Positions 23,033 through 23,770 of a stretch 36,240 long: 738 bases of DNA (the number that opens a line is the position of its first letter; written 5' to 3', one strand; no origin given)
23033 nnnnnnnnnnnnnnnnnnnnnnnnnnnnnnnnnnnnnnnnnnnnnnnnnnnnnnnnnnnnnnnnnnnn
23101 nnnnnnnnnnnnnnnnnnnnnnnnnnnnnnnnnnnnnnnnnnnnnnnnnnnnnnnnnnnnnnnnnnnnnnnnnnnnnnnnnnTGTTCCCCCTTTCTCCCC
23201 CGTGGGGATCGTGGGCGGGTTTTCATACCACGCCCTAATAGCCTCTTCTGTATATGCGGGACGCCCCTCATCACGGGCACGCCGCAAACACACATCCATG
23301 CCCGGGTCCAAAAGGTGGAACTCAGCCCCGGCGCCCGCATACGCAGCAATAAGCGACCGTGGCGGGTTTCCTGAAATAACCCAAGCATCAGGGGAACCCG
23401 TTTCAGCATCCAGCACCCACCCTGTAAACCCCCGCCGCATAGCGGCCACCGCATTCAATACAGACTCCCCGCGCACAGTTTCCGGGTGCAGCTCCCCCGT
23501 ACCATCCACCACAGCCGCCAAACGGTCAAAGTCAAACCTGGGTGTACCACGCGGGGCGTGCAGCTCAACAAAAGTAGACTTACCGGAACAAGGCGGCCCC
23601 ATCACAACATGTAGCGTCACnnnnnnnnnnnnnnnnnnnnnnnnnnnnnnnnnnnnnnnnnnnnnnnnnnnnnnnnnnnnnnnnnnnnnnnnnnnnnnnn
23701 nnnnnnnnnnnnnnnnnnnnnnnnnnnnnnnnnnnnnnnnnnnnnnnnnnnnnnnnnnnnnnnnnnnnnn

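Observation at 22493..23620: P-loop kinase-like domain fused in frame to the prohead protease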

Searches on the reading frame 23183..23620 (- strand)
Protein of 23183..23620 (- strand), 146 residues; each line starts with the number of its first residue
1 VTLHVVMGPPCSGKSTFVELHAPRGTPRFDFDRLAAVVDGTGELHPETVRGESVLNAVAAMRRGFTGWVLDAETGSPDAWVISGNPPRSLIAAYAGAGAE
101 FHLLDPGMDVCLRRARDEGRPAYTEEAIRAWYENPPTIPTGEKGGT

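Call 6: search_protein_families(library=pfam, proteins=[window:23183-23620:-], max_evalue=1)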
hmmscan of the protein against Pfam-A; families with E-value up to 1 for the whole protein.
window:23183-23620:- (146 aa): 3 families
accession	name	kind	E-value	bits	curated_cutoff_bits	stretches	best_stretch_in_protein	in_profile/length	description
PF13671.12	AAA_33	-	7.6e-06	26.7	27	1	3-126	1-124/143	AAA domain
PF08433.16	KTI12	-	0.15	12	22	1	1-18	1-18/271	Chromatin associated protein KTI12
PF13521.12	AAA_28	-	0.21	12.3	27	1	5-25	3-24/164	AAA domain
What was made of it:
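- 23198..23620 (-): P-loop kinase-like domain (aa 1-141), closest in fold to polynucleotide kinases. AAA_33 at 26.7 bits (call 6).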

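Call 7: search_protein_families(library=phrogs, proteins=[window:23183-23620:-], max_evalue=0.01)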
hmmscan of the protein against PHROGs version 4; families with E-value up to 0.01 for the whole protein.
window:23183-23620:- (146 aa): 3 families
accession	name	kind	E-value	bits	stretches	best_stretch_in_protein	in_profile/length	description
phrog_9644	-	head and packaging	5.1e-34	119.1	1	1-145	2-144/341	head maturation protease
phrog_4581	-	head and packaging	1.6e-20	74.9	1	1-139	124-263/395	terminase small subunit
phrog_2071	-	other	6.8e-07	30.3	1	1-48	16-63/282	ATPase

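Call 8: search_dna_similar(query=window:23183-23620:-, collection=phages, mode=protein, max_rows=40, max_evalue=0.001)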
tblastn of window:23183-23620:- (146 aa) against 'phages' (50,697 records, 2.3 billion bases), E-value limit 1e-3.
Records with a match: 73; places in all: 74; records where one place covers at least 80% of the query: 73.
Best place of each record, by identity: <60% 73.
By first word of the organism name: Mycobacterium 27; Corynebacterium 17; Lactobacillus 13; Gordonia 9; Lacticaseibacillus 5; Rhodococcus 2.
By host as written in the record: Mycobacterium smegmatis mc2 155 9; Gordonia terrae 3612 5; Corynebacterium glutamicum ATCC13032 4; Gordonia neofelifaecis NRRL 59395 3; Lactobacillus rhamnosus 3; Brevibacterium flavum CCM251 2; Mycobacterium abscessus GD43A 2; Mycobacterium sp. 2; and 39 more.
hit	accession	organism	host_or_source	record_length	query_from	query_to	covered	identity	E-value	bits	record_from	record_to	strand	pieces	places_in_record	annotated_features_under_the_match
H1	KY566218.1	Corynebacterium phage LGCM-VI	Corynebacterium pseudotuberculosis 31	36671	1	144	99%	51.0%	8e-41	149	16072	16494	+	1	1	capsid and scaffold protein | portal protein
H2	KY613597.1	Corynebacterium phage LGCM-V2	Corynebacterium pseudotuberculosis ...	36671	1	144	99%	51.0%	8e-41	149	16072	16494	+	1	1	capsid and scaffold protein | portal protein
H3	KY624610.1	Corynebacterium phage LGCM-V3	Corynebacterium pseudotuberculosis ...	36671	1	144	99%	51.0%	8e-41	149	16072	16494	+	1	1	capsid and scaffold protein | portal protein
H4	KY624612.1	Corynebacterium phage LGCM-V6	Corynebacterium pseudotuberculosis ...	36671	1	144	99%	51.0%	8e-41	149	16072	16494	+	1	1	capsid and scaffold protein | portal protein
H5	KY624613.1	Corynebacterium phage LGCM-V5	Corynebacterium pseudotuberculosis ...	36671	1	144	99%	51.0%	8e-41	149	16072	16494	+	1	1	capsid and scaffold protein | portal protein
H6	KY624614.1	Corynebacterium phage LGCM-V7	Corynebacterium pseudotuberculosis ...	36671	1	144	99%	51.0%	8e-41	149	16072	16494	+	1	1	capsid and scaffold protein | portal protein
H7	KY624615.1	Corynebacterium phage LGCM-V8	Corynebacterium pseudotuberculosis ...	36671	1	144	99%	51.0%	8e-41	149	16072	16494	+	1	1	capsid and scaffold protein | portal protein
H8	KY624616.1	Corynebacterium phage LGCM-V9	Corynebacterium pseudotuberculosis ...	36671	1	144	99%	51.0%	8e-41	149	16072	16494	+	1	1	capsid and scaffold protein | portal protein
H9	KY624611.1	Corynebacterium phage LGCM-V4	Corynebacterium pseudotuberculosis ...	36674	1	144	99%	51.0%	8e-41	149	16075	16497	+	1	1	capsid and scaffold protein | portal protein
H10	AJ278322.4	Corynebacterium phage BFK20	Brevibacterium flavum CCM251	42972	3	145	98%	45.5%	4e-36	136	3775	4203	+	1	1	ORF5: gp5, head maturation protease | ORF4: gp4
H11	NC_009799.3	Corynebacterium phage BFK20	Brevibacterium flavum CCM251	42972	3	145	98%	45.5%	4e-36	136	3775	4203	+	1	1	ORF5: head maturation protease | ORF4: gp4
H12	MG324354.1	Corynebacterium phage phi674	Corynebacterium glutamicum ATCC13032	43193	1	139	95%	46.2%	2e-33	128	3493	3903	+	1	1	putative head maturation protease | putative portal protein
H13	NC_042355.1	Corynebacterium phage phi674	Corynebacterium glutamicum ATCC13032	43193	1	139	95%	46.2%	2e-33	128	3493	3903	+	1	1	head maturation protease | portal protein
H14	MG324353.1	Corynebacterium phage phi673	Corynebacterium glutamicum ATCC13032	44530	1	139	95%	46.2%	6e-33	127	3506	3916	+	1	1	putative head maturation protease | putative portal protein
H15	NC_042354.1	Corynebacterium phage phi673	Corynebacterium glutamicum ATCC13032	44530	1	139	95%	46.2%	6e-33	127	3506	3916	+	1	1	head maturation protease | portal protein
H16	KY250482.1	Corynebacterium phage phi16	Corynebacterium glutamicum ATCC 21792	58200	1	139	95%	37.3%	2e-11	66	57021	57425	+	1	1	putative ATPase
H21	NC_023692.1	Mycobacterium phage BigNuz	Mycobacterium smegmatis mc2 155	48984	1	139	95%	33.1%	2e-12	69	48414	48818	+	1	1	82: terminase small subunit | 81: HNH endonuclease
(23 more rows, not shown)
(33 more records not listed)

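Call 10: get_annotated_region(hit=H10, flank=5000)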
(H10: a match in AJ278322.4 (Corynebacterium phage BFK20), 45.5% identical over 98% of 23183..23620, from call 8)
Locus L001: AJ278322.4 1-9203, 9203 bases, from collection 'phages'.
description: Corynebacterium phage BFK20.
organism: Corynebacterium phage BFK20 (NCBI taxid 28358)
taxonomy: Viruses; Duplodnaviria; Heunggongvirae; Uroviricota; Caudoviricetes; Sasvirus; Sasvirus BFK20
host: Brevibacterium flavum CCM251; source: -; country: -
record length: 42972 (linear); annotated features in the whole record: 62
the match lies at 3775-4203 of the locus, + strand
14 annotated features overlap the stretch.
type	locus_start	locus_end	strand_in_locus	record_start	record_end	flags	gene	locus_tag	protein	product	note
misc_feature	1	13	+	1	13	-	-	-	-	-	3' protruding COS site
CDS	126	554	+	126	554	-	ORF1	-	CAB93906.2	gp1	-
CDS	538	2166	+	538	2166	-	ORF2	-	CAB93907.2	gp2, terminase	-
CDS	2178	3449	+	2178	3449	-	ORF3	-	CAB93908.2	gp3, phage portal protein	-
CDS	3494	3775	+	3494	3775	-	ORF4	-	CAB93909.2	gp4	-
CDS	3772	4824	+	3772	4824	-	ORF5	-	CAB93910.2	gp5, head maturation protease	experimentally confirmed presence among structural proteins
CDS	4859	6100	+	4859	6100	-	ORF6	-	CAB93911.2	gp6, major capsid protein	-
CDS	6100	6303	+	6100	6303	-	ORF7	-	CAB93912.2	gp7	-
CDS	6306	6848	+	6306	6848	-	ORF8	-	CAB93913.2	gp8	structural protein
CDS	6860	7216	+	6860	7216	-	ORF9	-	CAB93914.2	gp9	-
CDS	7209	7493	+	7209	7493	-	ORF10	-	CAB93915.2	gp10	-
CDS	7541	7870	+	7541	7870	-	ORF11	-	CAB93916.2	gp11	-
CDS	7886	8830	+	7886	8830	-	ORF12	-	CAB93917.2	gp12, major tail protein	-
CDS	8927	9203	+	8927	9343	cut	ORF13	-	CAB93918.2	gp13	-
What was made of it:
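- On Encapsidated, protease-processed internal/ejection proteins (T4 IP/Alt, P1 Dar): The only hint is the GenBank note that BFK20 gp5 is among structural proteins (call 10).
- Closest known: Corynephage BFK20 gp5, phi673/phi674 gp04 and LGCM-VI LGCMVI_0026. Same: BFK20 gp5 is noted as found among structural proteins (call 10).
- The BFK20 gp5 GenBank note reads 'experimentally confirmed presence among structural proteins' (call 10).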

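Call 11: get_annotated_region(hit=H1, flank=5000)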
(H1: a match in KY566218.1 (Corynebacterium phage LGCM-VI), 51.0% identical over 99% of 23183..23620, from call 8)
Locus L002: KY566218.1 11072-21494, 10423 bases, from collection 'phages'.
description: Corynebacterium phage LGCM-VI, complete genome.
organism: Corynebacterium phage LGCM-VI (NCBI taxid 1965283)
taxonomy: Viruses; Duplodnaviria; Heunggongvirae; Uroviricota; Caudoviricetes
host: Corynebacterium pseudotuberculosis 31; source: skin abscess; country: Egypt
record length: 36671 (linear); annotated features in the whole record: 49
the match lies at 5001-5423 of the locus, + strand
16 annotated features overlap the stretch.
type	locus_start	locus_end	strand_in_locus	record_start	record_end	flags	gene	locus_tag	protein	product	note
CDS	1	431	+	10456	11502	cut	-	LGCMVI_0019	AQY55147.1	hypothetical protein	-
CDS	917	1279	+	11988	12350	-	-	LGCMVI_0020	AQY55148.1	hypothetical protein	-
CDS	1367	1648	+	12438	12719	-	-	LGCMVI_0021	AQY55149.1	hypothetical protein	-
CDS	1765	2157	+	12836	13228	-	-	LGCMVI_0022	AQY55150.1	hypothetical protein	-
CDS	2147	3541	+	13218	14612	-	-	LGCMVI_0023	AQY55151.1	hypothetical protein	-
CDS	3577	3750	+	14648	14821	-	-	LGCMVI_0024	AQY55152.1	hypothetical protein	-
CDS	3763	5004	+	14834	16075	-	-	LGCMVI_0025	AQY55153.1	portal protein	-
CDS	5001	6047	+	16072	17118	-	-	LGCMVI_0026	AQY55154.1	capsid and scaffold protein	-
CDS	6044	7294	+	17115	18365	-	-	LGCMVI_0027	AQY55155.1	major capsid protein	-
CDS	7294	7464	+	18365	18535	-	-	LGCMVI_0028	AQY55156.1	hypothetical protein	-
CDS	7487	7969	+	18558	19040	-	-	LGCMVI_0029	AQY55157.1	hypothetical protein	-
CDS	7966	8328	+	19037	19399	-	-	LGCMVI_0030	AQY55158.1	hypothetical protein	-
CDS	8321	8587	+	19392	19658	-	-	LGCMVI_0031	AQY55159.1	hypothetical protein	-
CDS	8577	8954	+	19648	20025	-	-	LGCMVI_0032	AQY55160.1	hypothetical protein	-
CDS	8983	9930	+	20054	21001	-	-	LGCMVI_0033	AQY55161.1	hypothetical protein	-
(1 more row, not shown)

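Call 12: get_annotated_region(hit=H12, flank=5000)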
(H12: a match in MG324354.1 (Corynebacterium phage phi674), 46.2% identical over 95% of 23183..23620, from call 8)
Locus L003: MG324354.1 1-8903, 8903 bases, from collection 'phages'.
description: Corynebacterium phage phi674.
organism: Corynebacterium phage phi674 (NCBI taxid 2052822)
taxonomy: Viruses; Duplodnaviria; Heunggongvirae; Uroviricota; Caudoviricetes; Ikedavirus; Ikedavirus phi674
host: Corynebacterium glutamicum ATCC13032; source: -; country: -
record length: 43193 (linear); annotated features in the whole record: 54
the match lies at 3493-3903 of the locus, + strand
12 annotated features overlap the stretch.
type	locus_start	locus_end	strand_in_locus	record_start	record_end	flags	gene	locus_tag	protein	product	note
CDS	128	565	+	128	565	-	-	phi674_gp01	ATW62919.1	putative terminase small subunit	gp01,putative terminase,small subunit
CDS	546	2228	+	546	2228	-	-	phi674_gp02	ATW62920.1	putative terminase large subunit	gp02,putative terminase,large subunit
CDS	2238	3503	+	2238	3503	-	-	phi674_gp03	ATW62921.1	putative portal protein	gp03,putative portal protein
CDS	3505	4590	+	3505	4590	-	-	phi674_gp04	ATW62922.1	putative head maturation protease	gp04,putative head maturation protease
CDS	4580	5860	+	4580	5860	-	-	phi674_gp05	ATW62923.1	putative major capsid protein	gp05,putative major capsid protein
CDS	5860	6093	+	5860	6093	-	-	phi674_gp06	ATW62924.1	hypothetical protein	gp06,hypothetical protein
CDS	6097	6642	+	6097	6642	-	-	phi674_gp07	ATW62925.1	putative head-to-tail connector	gp07,putative head-to-tail connector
CDS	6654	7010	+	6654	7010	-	-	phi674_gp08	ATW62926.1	putative head-to-tail connector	gp08, head-to-tail connectorputative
CDS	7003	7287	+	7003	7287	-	-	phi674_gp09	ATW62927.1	head-to-tail connector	gp09, head-to-tail connector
CDS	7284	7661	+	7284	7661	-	-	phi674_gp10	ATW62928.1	hypothetical protein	gp10,hypothetical protein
CDS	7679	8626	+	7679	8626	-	-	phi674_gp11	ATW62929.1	putative major tail protein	gp11,putative major tail protein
CDS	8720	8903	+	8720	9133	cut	-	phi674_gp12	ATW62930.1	putative tail assembly chaperone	gp12,putative tail assembly chaperone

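Call 31: search_solved_structures(query=A2, max_evalue=1, show_alignments=3)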
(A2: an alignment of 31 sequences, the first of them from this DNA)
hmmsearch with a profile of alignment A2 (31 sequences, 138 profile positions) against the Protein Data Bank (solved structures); distinct sequences matched with E-value up to 1: 24.
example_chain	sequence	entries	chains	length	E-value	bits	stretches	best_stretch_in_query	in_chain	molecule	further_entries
6c2u_A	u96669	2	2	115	0.00085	22.7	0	2-46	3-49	phosphate-loop protein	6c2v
2ze5_A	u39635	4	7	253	0.051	16.9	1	1-69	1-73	Isopentenyl transferase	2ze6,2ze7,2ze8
8xms_A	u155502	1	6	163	0.062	16.6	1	2-27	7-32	Replication-associated protein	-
8glv_Mm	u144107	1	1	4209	0.072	16.4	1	6-64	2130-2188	AAA+ ATPase domain-containing protein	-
1uf9_A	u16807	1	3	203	0.12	15.7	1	6-101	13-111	TT1252 protein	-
7lar_A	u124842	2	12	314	0.16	15.3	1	2-27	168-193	ATP-dependent helicase Rep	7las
3c41_J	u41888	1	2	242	0.27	14.6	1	3-20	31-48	Amino acid ABC transporter (ArtP)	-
8sbn_A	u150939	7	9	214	0.28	14.5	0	8-38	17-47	Dephospho-CoA kinase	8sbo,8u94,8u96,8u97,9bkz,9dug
2olj_A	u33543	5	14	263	0.32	14.3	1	3-20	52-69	Amino acid ABC transporter | protein ArtP | ArtP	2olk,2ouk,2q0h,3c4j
5lvt_A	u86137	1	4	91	0.37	14.1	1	86-126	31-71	DNA-binding protein HU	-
2jif_A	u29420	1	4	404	0.44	13.9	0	22-111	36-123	SHORT/BRANCHED CHAIN SPECIFIC ACYL-COA DEHYDROGENASE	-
9d2f_A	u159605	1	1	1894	0.47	13.8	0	5-23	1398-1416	Adenylate kinase 9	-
1t3h_A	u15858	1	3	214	0.54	13.6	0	7-39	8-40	Dephospho-CoA kinase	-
1jjv_A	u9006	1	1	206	0.54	13.6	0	8-44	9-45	DEPHOSPHO-COA KINASE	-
6ari_A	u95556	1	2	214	0.54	13.6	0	7-39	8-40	Dephospho-CoA kinase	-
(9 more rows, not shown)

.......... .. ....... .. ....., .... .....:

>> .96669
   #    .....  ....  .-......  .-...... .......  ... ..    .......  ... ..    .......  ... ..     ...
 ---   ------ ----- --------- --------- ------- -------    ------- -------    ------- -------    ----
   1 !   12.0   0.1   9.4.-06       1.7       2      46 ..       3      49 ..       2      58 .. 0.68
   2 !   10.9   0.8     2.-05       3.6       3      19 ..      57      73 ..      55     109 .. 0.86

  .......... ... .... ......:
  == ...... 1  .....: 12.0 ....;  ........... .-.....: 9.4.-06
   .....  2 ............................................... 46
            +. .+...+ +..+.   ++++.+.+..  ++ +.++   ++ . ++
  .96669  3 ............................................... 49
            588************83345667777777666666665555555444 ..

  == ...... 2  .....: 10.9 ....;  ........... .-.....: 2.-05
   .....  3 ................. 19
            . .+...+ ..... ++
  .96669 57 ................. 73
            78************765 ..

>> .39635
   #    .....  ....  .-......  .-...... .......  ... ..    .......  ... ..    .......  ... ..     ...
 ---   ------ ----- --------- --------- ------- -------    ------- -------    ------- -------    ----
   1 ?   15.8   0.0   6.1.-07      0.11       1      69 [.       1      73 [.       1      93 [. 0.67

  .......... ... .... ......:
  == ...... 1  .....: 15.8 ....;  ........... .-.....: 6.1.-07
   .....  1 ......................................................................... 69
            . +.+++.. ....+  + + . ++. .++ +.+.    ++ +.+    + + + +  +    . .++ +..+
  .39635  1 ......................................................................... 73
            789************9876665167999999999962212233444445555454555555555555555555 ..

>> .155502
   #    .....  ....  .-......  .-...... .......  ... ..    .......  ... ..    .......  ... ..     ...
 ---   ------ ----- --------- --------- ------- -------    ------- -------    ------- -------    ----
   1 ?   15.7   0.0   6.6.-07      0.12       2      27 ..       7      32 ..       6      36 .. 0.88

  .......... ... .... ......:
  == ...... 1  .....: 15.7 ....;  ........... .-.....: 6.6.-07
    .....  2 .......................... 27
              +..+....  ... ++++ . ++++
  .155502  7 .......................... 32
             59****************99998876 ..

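Call 32: search_protein_families(library=ncbifam, proteins=[window:23183-23620:-], max_evalue=1)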
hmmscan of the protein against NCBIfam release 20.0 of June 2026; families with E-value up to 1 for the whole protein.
window:23183-23620:- (146 aa): 1 family
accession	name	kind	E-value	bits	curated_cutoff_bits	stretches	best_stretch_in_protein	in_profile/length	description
TIGR03574.1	selen_PSTK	equivalog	0.18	11.2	290.5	0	104-134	102-131/249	L-seryl-tRNA(Sec) kinase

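Call 34: predict_structure(alignment_id=A2)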
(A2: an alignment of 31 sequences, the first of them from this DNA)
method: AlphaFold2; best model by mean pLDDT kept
length: 141 residues; sequences in the alignment: 31
mean_pLDDT: 93.7   pTM: 0.87
mean pLDDT of the five models: 93.7, 93.6, 93.3, 93.2, 92.8
residues with pLDDT >= 90: 122; 70-90: 13; 50-70: 6; < 50: 0
segments of 3 or more residues with pLDDT < 50: none
pLDDT, mean of each block of 10 residues (from residue 1): 96 97 97 94 74 95 97 92 96 96 98 95 95 93 61
secondary structure, 60 per line:
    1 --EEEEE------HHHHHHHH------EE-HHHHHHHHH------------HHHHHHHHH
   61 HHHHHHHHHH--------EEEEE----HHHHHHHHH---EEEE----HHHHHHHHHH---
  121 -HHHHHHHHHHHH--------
elements in order: E3-7 H14-21 H31-39 H52-70 E79-83 H88-96 E100-103 H108-117 H122-133
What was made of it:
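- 23198..23620 (-): AF2 pLDDT 93.7 (call 34).
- pLDDT 93.7 (call 34). The fold is confident (call 34).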

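Call 37: fold_search(model_id=the predicted structure, library=pdb)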
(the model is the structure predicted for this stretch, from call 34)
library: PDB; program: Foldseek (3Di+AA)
matches with E <= 10: 1055; with E <= 0.001: 10
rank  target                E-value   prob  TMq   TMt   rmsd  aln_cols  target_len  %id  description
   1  5ycb_B                2.0e-04  1.00  0.59  0.47   5.3       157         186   15  Crystal structure of notothenia coriiceps adenylate kinase variant (released 2018-09-12)
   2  4gp6_B                4.0e-04  1.00  0.62  0.53   4.1       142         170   19  Polynucleotide kinase (released 2012-11-14)
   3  4gp7_A                4.0e-04  1.00  0.62  0.53   3.8       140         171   16  Polynucleotide kinase (released 2012-11-14)
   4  4jt2_B                4.6e-04  1.00  0.59  0.51   4.5       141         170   18  Structure of Clostridium thermocellum polynucleotide kinase bound to CTP (released 2013-08-28)
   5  1ly1                  4.6e-04  1.00  0.60  0.57   6.0       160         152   19  Structure and Mechanism of T4 Polynucleotide Kinase (released 2002-07-17)
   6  5ycb_A                7.5e-04  1.00  0.53  0.42   5.6       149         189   18  Crystal structure of notothenia coriiceps adenylate kinase variant (released 2018-09-12)
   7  4xrp_A                7.9e-04  1.00  0.59  0.30   4.6       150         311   17  Structure of the Pnkp1/Rnl/Hen1 RNA repair complex (released 2015-04-22)
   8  5x6l_A                7.9e-04  1.00  0.53  0.43   5.5       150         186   18  Crystal structure of Notothenia coriiceps adenylate kinase variant (released 2018-02-28)
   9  4gp6_A                8.4e-04  1.00  0.64  0.54   3.7       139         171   19  Polynucleotide kinase (released 2012-11-14)
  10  2ia5_C                9.0e-04  1.00  0.66  0.35   3.9       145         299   18  T4 polynucleotide kinase/phosphatase with bound sulfate and magnesium. (released 2007-06-05)
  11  2ia5_D                1.0e-03  1.00  0.64  0.35   4.4       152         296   20  T4 polynucleotide kinase/phosphatase with bound sulfate and magnesium. (released 2007-06-05)
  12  7e9v                  1.0e-03  1.00  0.46  0.36   8.0       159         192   16  The Crystal Structure of human UMP-CMP kinase from Biortus. (released 2021-03-24)
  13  5ycf_A                1.1e-03  1.00  0.59  0.47   5.0       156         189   15  Crystal structure of Xiphophorus maculatus adenylate kinase (released 2018-09-12)
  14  5ycf_B                1.2e-03  1.00  0.54  0.43   5.8       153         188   16  Crystal structure of Xiphophorus maculatus adenylate kinase (released 2018-09-12)
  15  2ia5_L                1.3e-03  1.00  0.64  0.35   4.3       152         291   20  T4 polynucleotide kinase/phosphatase with bound sulfate and magnesium. (released 2007-06-05)
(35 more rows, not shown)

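Call 40: get_annotated_region(hit=H21, flank=3000)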
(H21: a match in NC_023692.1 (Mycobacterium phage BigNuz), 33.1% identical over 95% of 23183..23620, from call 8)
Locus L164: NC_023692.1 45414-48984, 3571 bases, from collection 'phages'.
description: Mycobacterium phage BigNuz, complete genome.
organism: Mycobacterium phage BigNuz (NCBI taxid 1074309)
taxonomy: Viruses; Duplodnaviria; Heunggongvirae; Uroviricota; Caudoviricetes; Pclasvirinae; Bignuzvirus; Bignuzvirus bignuz
host: Mycobacterium smegmatis mc2 155; source: soil; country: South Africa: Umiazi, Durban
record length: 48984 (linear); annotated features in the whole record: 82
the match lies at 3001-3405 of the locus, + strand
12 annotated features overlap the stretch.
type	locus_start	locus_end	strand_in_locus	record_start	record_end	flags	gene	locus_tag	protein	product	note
CDS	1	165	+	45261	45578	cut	71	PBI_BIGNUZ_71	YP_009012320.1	hypothetical protein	gp71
CDS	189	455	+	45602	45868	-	72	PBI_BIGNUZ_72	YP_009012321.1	hypothetical protein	gp72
CDS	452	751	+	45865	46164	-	73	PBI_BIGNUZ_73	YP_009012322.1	hypothetical protein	gp73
CDS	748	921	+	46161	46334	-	74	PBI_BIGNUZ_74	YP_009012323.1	hypothetical protein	gp74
CDS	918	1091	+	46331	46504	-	75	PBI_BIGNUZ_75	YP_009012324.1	transcriptional repressor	gp75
CDS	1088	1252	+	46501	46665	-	76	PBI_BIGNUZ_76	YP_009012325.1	hypothetical protein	gp76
CDS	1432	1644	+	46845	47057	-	77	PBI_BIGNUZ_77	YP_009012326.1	hypothetical protein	gp77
CDS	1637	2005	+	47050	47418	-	78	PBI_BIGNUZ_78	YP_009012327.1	hypothetical protein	gp78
CDS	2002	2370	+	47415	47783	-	79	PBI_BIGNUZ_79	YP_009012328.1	hypothetical protein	gp79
CDS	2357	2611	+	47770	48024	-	80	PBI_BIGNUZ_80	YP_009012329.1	hypothetical protein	gp80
CDS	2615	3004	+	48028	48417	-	81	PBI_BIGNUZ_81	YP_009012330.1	HNH endonuclease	gp81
CDS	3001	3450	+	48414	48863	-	82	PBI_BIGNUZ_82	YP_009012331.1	terminase small subunit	gp82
